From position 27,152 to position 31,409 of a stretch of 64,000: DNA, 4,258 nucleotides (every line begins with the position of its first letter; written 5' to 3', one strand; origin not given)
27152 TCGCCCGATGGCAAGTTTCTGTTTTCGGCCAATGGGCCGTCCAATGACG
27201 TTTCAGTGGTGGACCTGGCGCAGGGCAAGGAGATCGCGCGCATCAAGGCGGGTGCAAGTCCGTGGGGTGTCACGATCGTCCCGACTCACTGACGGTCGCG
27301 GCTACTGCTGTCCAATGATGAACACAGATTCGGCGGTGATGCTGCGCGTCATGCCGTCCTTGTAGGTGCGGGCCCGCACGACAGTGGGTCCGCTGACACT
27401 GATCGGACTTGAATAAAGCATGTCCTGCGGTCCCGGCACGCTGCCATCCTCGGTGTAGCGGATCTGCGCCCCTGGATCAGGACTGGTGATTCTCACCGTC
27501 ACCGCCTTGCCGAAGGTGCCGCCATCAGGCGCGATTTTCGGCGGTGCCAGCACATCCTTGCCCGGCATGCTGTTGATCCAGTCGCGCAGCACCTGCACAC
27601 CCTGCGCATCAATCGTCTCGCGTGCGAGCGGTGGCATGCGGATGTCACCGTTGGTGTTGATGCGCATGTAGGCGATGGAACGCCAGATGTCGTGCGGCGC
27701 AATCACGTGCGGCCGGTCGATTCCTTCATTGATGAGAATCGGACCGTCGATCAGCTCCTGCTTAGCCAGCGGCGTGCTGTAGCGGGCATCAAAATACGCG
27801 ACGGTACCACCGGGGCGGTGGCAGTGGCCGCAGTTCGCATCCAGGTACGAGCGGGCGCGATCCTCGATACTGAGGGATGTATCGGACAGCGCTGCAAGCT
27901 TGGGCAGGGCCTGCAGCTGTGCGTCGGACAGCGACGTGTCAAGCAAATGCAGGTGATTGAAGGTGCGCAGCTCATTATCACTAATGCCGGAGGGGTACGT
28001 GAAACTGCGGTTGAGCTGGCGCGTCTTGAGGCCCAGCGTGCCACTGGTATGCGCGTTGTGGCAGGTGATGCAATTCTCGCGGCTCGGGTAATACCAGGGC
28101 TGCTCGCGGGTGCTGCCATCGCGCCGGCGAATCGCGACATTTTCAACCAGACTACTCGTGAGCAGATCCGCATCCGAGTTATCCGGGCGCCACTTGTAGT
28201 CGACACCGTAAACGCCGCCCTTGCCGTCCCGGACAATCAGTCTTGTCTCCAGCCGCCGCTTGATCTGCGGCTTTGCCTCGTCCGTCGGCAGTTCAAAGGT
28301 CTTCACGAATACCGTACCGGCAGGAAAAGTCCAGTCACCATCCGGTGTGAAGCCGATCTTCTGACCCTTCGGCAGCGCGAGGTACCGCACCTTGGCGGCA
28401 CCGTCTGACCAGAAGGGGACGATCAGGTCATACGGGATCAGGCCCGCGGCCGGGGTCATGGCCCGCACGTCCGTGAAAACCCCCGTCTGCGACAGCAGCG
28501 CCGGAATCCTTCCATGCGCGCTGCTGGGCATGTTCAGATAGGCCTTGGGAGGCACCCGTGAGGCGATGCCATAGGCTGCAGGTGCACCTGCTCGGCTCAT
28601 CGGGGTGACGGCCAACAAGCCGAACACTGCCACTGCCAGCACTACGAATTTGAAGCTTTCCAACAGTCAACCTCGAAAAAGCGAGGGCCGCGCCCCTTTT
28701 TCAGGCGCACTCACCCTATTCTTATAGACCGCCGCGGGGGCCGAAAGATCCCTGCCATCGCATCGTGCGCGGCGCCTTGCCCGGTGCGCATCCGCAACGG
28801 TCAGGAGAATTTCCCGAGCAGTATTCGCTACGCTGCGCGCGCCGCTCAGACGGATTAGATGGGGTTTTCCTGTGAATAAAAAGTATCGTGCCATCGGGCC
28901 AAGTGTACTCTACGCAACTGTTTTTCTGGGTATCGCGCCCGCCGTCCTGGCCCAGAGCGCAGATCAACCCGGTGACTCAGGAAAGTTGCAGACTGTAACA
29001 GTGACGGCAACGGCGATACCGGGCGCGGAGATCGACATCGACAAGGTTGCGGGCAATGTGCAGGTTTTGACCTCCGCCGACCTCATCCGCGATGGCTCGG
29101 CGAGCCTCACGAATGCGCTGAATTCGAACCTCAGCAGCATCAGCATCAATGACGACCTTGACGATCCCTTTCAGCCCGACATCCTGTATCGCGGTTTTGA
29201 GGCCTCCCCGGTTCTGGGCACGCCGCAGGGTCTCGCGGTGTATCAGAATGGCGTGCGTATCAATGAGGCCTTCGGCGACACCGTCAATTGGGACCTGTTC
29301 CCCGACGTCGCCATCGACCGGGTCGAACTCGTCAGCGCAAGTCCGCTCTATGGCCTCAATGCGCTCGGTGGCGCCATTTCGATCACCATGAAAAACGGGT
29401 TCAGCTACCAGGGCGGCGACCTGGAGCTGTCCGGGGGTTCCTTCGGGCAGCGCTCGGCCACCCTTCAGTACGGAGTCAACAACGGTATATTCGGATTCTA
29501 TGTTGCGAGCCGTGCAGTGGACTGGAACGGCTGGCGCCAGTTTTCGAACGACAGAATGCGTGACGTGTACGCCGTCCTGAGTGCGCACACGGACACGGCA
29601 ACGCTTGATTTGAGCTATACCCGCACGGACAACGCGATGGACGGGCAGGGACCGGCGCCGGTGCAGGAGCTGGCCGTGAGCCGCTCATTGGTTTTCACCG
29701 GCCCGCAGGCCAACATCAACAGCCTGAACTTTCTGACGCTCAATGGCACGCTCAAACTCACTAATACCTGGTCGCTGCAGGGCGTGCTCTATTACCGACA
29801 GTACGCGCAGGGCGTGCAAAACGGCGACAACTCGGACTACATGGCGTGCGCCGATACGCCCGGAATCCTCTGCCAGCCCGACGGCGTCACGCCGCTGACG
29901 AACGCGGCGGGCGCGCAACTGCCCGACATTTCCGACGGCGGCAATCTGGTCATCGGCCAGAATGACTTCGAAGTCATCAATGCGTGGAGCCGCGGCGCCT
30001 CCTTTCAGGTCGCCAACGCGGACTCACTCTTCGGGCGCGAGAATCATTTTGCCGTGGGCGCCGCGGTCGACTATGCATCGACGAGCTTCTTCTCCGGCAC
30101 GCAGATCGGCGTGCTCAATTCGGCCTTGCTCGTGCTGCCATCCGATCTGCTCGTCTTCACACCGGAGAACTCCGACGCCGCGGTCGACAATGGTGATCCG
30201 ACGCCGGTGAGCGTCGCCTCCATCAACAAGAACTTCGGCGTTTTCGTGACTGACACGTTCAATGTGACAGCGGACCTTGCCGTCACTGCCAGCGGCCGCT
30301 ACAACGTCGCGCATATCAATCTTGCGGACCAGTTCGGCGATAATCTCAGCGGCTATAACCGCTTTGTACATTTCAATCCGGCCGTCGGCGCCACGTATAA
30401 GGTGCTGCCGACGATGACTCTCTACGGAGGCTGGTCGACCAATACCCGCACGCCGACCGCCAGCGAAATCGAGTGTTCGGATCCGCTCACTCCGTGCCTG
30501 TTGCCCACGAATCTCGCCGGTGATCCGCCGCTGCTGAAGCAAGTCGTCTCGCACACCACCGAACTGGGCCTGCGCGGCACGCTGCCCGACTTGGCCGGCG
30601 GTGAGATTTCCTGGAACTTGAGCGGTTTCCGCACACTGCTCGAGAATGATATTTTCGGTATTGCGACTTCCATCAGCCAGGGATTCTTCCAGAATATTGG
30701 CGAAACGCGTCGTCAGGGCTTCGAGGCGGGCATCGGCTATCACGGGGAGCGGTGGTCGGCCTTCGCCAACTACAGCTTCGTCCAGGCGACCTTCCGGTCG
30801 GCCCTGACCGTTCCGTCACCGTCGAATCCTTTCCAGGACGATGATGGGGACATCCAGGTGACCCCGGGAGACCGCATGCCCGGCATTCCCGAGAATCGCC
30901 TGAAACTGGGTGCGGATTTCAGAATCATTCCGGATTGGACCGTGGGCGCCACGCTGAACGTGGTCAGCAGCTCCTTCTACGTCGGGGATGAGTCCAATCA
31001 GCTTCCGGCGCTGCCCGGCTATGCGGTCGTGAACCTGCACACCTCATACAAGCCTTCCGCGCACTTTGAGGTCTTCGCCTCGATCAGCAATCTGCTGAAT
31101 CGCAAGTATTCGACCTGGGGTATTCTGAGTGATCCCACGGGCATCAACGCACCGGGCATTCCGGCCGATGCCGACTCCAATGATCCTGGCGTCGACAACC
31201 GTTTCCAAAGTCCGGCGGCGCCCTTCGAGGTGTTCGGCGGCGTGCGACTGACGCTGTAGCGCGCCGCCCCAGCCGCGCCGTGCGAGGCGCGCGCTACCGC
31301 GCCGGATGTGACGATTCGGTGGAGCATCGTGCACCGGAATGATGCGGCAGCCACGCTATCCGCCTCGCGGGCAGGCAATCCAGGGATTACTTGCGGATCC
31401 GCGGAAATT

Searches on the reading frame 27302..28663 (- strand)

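Call 74: search_protein_families(library=pfam, proteins=[window:27302-28663:-], max_evalue=0.01)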
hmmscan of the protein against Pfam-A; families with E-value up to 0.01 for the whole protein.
window:27302-28663:- (453 aa): 5 families
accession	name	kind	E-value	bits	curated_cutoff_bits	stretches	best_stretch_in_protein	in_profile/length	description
PF13290.12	CHB_HEX_C_1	-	1.6e-15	57.2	22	1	379-443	1-65/67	Chitobiase/beta-hexosaminidase C-terminal domain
PF13287.12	Fn3_assoc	-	2.4e-09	37.6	23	1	390-445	1-57/59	Fn3 associated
PF13442.11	Cytochrome_CBB3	-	0.0003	21.5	27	0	273-363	9-68/68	Cytochrome C oxidase, cbb3-type, subunit III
PF09699.15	Paired_CXXCH_1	-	0.001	19.1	20.6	0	195-209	5-20/41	Doubled CXXCH motif (Paired_CXXCH_1)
PF00034.26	Cytochrom_C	-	0.003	19.3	21.3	0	271-292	6-26/90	Cytochrome c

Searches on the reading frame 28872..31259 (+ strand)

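Call 74: search_protein_families(library=pfam, proteins=[window:28872-31259:+], max_evalue=0.01)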
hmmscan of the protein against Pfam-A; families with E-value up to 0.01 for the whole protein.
window:28872-31259:+ (795 aa): 3 families
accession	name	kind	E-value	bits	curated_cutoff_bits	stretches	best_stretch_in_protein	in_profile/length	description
PF00593.30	TonB_dep_Rec_b-barrel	-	2.2e-43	150.2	27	1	265-741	39-436/436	TonB dependent receptor-like, beta-barrel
PF07715.20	Plug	-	2.3e-12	47.8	23.9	1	57-168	3-107/107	TonB-dependent Receptor Plug Domain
PF20752.3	SP2_C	-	0.0025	17.8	25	1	262-309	43-93/220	Structural protein 2 C-terminal domain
